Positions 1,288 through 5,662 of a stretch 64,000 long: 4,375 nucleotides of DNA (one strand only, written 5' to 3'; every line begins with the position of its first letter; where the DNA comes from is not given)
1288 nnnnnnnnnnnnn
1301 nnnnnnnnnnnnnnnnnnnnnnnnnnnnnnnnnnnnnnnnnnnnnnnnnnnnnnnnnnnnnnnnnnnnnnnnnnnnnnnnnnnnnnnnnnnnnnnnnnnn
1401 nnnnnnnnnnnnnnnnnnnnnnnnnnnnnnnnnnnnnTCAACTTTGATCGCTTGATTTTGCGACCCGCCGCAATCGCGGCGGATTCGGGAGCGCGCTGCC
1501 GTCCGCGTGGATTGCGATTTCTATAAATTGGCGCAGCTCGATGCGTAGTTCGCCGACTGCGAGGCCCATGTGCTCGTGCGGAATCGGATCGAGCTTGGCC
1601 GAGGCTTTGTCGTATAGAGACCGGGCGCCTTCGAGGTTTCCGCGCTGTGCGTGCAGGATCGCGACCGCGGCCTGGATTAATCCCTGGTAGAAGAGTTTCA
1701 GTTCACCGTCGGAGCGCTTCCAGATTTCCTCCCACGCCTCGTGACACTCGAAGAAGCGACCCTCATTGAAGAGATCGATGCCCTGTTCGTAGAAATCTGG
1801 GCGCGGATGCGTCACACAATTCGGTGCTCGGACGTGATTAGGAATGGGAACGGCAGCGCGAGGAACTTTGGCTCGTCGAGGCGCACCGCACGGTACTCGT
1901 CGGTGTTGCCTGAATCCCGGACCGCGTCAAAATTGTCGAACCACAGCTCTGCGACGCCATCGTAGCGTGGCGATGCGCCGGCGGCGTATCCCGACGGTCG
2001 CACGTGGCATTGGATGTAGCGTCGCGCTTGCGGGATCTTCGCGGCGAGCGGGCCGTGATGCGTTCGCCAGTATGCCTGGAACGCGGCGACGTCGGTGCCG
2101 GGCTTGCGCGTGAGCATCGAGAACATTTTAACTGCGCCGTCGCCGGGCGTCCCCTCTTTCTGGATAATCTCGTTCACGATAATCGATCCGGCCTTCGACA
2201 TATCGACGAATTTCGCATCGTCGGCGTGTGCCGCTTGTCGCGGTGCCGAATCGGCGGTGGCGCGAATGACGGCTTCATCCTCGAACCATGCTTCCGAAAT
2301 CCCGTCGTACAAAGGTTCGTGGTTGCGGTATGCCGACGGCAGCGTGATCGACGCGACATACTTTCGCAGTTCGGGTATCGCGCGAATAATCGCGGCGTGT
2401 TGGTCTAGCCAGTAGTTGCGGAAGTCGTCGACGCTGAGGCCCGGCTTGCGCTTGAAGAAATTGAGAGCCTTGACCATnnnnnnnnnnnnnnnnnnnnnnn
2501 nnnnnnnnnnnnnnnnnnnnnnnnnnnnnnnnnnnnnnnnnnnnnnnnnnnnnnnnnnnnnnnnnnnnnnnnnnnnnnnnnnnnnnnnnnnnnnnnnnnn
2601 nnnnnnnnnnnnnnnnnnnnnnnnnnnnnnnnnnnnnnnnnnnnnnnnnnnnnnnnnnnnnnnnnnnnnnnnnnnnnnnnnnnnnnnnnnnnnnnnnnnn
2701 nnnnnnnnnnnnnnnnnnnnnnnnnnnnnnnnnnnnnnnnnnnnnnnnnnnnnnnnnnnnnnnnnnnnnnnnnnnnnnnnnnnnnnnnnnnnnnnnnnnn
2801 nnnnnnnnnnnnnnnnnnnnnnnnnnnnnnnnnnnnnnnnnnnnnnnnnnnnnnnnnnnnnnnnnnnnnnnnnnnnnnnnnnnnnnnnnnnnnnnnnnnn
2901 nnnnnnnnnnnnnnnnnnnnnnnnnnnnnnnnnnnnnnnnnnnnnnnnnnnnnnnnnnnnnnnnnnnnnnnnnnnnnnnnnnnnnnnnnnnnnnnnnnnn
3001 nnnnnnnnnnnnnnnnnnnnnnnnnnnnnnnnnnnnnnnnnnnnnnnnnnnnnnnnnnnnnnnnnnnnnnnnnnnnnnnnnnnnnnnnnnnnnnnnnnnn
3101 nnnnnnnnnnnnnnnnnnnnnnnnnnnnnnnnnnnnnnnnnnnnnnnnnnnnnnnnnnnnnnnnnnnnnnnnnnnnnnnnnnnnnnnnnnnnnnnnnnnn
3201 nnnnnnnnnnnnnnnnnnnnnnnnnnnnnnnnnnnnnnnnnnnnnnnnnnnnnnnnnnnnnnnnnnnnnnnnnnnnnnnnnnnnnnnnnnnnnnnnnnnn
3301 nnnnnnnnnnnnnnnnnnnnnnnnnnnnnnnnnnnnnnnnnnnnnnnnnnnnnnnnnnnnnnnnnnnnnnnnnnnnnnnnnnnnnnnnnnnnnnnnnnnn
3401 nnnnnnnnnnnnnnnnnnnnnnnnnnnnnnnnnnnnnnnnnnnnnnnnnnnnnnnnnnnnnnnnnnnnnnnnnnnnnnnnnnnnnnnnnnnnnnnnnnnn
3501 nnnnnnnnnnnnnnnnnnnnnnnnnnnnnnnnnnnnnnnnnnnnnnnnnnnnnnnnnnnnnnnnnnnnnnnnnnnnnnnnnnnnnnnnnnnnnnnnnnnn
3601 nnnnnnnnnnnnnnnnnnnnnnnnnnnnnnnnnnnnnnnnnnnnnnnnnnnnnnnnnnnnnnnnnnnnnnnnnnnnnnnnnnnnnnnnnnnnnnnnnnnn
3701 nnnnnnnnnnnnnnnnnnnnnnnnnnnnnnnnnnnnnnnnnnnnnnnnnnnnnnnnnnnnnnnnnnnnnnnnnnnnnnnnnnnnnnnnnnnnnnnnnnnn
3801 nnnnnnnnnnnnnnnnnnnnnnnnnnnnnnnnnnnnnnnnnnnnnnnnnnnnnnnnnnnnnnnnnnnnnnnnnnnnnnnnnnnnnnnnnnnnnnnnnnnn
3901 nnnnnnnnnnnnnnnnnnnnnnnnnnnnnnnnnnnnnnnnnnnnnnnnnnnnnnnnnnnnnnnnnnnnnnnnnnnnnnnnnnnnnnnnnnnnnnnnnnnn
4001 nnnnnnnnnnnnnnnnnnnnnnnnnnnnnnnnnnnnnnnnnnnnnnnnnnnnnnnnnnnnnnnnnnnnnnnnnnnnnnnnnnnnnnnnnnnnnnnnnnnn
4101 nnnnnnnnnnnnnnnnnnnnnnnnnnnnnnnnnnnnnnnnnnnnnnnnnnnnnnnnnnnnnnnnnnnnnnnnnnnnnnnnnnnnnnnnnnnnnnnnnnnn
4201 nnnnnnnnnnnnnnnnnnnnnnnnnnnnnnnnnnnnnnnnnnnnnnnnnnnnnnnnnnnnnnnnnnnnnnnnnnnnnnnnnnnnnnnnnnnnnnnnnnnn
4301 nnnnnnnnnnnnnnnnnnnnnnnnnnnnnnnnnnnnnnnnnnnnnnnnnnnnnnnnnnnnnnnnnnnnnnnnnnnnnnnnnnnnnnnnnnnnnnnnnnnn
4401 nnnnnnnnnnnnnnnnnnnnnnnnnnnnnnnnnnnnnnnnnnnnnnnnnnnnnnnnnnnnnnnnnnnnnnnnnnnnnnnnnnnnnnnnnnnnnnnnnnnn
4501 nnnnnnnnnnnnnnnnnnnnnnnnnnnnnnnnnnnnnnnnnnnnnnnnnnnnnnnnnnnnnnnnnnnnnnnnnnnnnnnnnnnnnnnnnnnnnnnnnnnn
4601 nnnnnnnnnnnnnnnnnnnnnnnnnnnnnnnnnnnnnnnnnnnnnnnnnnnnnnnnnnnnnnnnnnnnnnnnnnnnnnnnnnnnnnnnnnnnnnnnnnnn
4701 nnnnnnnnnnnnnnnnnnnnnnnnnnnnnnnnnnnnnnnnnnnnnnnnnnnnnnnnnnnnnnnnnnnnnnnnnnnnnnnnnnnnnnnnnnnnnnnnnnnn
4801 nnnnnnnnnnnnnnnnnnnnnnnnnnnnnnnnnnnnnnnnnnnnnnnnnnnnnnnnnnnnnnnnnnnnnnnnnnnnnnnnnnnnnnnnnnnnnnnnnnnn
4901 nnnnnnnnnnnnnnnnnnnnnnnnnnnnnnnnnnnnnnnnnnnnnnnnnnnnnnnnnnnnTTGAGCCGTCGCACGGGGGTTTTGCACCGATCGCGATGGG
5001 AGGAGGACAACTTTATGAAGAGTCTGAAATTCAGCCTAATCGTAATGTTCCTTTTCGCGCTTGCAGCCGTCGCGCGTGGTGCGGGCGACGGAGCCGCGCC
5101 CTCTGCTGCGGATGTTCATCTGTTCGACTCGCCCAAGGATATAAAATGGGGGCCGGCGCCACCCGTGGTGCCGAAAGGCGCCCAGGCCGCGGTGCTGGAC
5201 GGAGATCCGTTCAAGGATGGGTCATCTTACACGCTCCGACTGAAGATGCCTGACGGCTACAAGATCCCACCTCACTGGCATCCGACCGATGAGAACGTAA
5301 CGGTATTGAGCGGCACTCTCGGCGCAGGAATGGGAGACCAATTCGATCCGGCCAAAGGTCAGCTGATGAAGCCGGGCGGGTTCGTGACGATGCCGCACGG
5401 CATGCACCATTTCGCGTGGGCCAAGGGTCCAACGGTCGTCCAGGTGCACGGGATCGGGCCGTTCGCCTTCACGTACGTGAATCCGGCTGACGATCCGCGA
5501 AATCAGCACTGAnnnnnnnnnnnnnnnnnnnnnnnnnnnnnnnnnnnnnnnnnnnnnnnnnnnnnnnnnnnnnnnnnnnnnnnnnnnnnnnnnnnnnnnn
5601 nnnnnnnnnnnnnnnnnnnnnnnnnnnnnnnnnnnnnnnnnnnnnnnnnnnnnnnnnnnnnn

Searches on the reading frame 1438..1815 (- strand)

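Call 96: search_protein_families(library=pfam, proteins=[window:1438-1815:-], max_evalue=0.0001)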
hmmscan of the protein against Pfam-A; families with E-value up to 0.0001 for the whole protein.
window:1438-1815:- (125 aa): 1 family
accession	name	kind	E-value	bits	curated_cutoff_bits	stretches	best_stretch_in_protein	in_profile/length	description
PF03745.19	DUF309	-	3e-26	91.3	27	1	9-67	1-59/59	Domain of unknown function (DUF309)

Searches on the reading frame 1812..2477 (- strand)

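Call 96: search_protein_families(library=pfam, proteins=[window:1812-2477:-], max_evalue=0.0001)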
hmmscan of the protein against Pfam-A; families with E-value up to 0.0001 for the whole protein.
window:1812-2477:- (221 aa): 1 family
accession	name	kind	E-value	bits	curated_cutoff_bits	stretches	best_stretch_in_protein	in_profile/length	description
PF07110.17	EthD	-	7.2e-32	110.9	22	2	125-207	1-94/96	EthD domain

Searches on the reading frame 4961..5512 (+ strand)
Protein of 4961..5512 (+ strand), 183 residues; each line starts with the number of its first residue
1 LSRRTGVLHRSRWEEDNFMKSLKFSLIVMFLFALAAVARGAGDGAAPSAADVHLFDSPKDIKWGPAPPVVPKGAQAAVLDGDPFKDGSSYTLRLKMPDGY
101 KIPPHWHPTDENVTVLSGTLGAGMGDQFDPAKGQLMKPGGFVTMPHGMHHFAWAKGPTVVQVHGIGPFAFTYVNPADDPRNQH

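Call 3: search_protein_families(library=pfam, proteins=[window:4961-5512:+], max_evalue=0.01)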
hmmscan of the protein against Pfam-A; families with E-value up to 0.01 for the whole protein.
window:4961-5512:+ (183 aa): 4 families
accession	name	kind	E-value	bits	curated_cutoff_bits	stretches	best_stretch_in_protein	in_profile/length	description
PF14499.12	DUF4437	-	1.6e-08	34.4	24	1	60-160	7-103/250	Domain of unknown function (DUF4437)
PF12973.13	Cupin_7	-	1.1e-05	25.6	27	1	58-167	8-103/105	ChrR Cupin-like domain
PF07883.17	Cupin_2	-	1.1e-05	25.5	27.2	1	96-158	5-62/70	Cupin domain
PF00190.28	Cupin_1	-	0.0003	20.8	22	1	91-161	37-109/151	Cupin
